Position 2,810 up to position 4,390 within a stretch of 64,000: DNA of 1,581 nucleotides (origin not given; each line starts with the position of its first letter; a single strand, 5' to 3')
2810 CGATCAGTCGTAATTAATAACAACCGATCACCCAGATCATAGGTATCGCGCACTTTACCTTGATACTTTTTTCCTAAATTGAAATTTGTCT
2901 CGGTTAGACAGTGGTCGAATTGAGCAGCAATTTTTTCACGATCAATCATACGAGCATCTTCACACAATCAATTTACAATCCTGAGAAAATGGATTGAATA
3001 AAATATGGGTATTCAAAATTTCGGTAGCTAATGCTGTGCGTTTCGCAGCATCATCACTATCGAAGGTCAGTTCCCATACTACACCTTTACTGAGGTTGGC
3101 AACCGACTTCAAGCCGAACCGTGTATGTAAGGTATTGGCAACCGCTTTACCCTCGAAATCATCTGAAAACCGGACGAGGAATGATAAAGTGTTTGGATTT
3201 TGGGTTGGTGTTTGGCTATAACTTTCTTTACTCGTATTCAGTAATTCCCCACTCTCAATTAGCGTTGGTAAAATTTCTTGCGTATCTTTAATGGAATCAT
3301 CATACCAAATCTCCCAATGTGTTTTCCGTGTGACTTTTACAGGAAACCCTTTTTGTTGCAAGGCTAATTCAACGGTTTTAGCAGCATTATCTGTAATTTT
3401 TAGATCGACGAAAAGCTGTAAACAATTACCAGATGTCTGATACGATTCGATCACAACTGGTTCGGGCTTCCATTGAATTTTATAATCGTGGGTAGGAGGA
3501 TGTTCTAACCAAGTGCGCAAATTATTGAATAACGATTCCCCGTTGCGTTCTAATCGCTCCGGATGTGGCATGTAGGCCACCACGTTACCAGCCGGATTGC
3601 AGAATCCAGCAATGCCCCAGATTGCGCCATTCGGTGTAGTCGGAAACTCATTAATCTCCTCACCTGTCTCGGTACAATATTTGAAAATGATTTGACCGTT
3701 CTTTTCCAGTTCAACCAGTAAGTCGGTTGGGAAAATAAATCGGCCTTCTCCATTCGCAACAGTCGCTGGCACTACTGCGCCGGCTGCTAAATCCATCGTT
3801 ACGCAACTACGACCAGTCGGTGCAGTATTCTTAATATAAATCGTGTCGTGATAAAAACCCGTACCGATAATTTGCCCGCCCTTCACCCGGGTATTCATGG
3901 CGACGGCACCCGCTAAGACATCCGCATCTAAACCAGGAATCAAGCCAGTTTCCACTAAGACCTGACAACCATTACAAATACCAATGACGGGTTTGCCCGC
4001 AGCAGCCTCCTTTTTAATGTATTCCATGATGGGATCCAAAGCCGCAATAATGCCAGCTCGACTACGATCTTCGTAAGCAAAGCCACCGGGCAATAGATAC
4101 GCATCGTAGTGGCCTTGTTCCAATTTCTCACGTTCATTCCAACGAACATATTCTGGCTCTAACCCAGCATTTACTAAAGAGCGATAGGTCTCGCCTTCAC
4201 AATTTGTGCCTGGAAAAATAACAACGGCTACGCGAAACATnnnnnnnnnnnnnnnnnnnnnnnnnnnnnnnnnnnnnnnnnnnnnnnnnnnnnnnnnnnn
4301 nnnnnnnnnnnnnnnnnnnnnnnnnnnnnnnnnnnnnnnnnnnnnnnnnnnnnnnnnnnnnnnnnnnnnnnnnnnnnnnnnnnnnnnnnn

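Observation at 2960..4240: PurQ fused to two tandem PurS domains (PurQ-PurS-PurS)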

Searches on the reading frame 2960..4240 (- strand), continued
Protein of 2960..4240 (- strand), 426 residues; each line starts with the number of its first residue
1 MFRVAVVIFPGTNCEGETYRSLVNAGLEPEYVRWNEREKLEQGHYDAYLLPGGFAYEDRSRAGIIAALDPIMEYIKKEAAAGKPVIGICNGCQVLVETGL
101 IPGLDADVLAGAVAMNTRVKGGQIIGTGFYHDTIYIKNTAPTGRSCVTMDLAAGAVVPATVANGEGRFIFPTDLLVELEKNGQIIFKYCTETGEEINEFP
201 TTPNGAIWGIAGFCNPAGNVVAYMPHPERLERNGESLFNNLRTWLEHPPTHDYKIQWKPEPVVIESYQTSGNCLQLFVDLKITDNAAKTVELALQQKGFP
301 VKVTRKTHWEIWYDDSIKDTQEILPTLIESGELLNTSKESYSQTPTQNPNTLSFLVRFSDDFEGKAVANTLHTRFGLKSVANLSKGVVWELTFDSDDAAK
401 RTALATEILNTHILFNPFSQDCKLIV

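Call 62: fold_search(model_id=the predicted structure, library=pdb)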
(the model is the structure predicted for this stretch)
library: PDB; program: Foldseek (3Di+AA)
matches with E <= 10: 1093; with E <= 0.001: 94
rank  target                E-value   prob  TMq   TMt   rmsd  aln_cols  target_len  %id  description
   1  3d54_D                7.5e-16  1.00  0.44  0.86   3.0       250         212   29  Structure of PurLQS from Thermotoga maritima (released 2008-07-22)
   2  6lym                  1.3e-13  1.00  0.47  0.16   3.7       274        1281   23  Crystal structure of D657A mutant of formylglycinamidine synthetase (released 2021-02-17)
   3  3ujn                  2.8e-13  1.00  0.48  0.17   3.4       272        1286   24  Formyl Glycinamide Ribonucleotide Amidotransferase from Salmonella Typhimurium : Role of the ATP complexation and glutam (released 2012-06-06)
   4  6jt9                  3.2e-13  1.00  0.46  0.16   3.7       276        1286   22  Crystal Structure of D464A mutant of FGAM Synthetase (released 2020-03-04)
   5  4lgy                  3.4e-13  1.00  0.47  0.17   3.6       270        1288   23  Importance of Hydrophobic Cavities in Allosteric Regulation of Formylglycinamide Synthetase: Insight from Xenon Trapping (released 2013-12-11)
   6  6lyl                  3.4e-13  1.00  0.48  0.17   3.6       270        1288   23  Crystal structure of S1052D mutant of Formylglycinamidine synthetase (released 2021-02-17)
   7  4r7g                  3.6e-13  1.00  0.47  0.16   3.9       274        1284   24  Determination of the formylglycinamide ribonucleotide amidotransferase ammonia pathway by combining 3D-RISM theory with  (released 2015-01-21)
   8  3ugj                  6.6e-13  1.00  0.47  0.16   3.7       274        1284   23  Formyl Glycinamide ribonucletide amidotransferase from Salmonella Typhimurum: Role of the ATP complexation and glutamina (released 2012-06-06)
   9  7dw7                  7.0e-13  1.00  0.47  0.17   3.5       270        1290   24  Crystal Structure of N1051A mutant of Formylglycinamidine Synthetase (released 2022-01-19)
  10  6jt7                  8.9e-13  1.00  0.46  0.16   3.7       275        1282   22  Crystal structure of 452-453_deletion mutant of FGAM Synthetase (released 2020-03-04)
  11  6jta                  9.4e-13  1.00  0.47  0.16   3.6       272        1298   25  Crystal Structure of D464A L465A mutant of FGAM Synthetase (released 2020-03-04)
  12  9nb3                  1.1e-12  1.00  0.48  0.17   3.7       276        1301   25  Cryo-EM structure of quaternary complex of human phosphoribosylglycinamidine synthase with thioester intermediate bound  (released 2026-02-25)
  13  6jt8                  1.4e-12  1.00  0.47  0.16   3.7       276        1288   22  Crystal structure of 450-451_deletion mutant of FGAM Synthetase (released 2020-03-04)
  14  6lyo                  1.6e-12  1.00  0.48  0.17   3.5       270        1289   24  Crystal Structure of H296A mutant of Formylglycinamidine Synthetase (released 2021-02-17)
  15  3umm                  1.6e-12  1.00  0.47  0.16   3.8       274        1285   23  Formylglycinamide ribonucleotide amidotransferase from Salmonella typhimurium: Role of the ATP complexation and glutamin (released 2012-06-06)
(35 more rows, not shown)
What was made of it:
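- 3503..4240 (-): PurQ glutaminase domain, res 1-246 (class I amidotransferase). Proposed triad Cys89 / His226 / Glu228. Best PDB match is PurQ of the T. maritima PurLQS complex, 3d54_D, E 7.5e-16, TM 0.86 (call 62).
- On PurQ (FGAM synthase I, TIGR01737 / PF13507): Foldseek top hit is 3d54_D (PurQ in T. maritima PurLQS), E 7.5e-16, TM 0.86 normalised to the target, 29% identity (call 62).
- Closest known: Three-protein FGAR amidotransferase, small PurL + PurQ + 2 PurS. Same: The PurQ domain best matches 3d54_D (call 62).
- Closest known: Single-chain large PurL. Same: Its C-terminal glutaminase domain matches the window's PurQ domain (call 62).
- Top structural hit is PurQ of the PurLQS complex (call 62).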

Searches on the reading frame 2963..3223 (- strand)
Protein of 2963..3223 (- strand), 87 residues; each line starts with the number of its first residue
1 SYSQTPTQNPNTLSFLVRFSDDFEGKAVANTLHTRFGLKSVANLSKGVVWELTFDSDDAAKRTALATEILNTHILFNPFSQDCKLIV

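Call 6: search_protein_families(library=pfam, proteins=[window:2963-3223:-], max_evalue=10)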
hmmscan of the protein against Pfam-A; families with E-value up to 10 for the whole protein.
seq(87 aa): 1 family
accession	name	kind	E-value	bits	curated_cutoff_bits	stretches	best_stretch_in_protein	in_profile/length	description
PF02700.19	PurS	-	2.5e-05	24.8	22.2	1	22-84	14-74/77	Phosphoribosylformylglycinamidine (FGAM) synthase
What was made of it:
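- Repeat A does not reach Pfam's PurS threshold in this protein (call 6).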

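Call 19: search_solved_structures(query=A2, max_evalue=10, show_alignments=3)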
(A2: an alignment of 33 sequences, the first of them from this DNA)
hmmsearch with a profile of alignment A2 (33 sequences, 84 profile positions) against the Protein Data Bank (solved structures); distinct sequences matched with E-value up to 10: 1.
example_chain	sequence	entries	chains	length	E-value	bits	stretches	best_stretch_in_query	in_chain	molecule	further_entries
3pmd_A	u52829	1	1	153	0.021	17.9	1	28-83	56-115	Conserved domain protein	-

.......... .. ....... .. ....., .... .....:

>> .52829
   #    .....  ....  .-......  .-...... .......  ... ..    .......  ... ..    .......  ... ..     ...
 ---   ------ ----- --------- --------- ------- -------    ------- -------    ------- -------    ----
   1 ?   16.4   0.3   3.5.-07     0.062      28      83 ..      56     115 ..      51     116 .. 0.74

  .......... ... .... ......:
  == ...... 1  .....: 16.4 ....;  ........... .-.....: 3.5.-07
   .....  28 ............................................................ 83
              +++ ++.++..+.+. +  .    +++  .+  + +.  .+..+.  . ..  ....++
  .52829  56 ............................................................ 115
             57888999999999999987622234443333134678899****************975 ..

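Call 55: search_protein_families(library=pfam, alignment_id=A2, max_evalue=0.1)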
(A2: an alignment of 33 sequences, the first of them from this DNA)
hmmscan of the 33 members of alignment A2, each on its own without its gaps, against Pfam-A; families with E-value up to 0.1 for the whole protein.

A. member 1, seq(84 aa): 1 family
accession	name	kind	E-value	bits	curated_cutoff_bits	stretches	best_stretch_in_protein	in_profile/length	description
PF02700.19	PurS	-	2.2e-05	25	22.2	1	19-81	14-74/77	Phosphoribosylformylglycinamidine (FGAM) synthase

B. families by the number of members that match (of 33 scanned): 4 families
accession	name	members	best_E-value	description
PF02700.19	PurS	16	1.3e-07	Phosphoribosylformylglycinamidine (FGAM) synthase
PF22947.2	ULD_3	2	0.039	Leucine--tRNA ligase, ubiquitin-like domain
PF22148.1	Fervidolysin_NPro-like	1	0.015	Fervidolysin N-terminal prodomain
PF15551.11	DUF4656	1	0.031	Domain of unknown function (DUF4656)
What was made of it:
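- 2963..3190 (-): PurS-like repeat B, res 351-426 (strand 351-358, helix 362-373, hairpin 380-393, helix 398-410, strand 420-425). Motifs FLVRY.DD..G, KGV.W, ILFNP.SQEC. 16 of 33 orthologous segments hit PurS, best E 1.3e-7 (call 55).
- On PurS (PF02700): 16 of 33 orthologous segments match (call 55).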
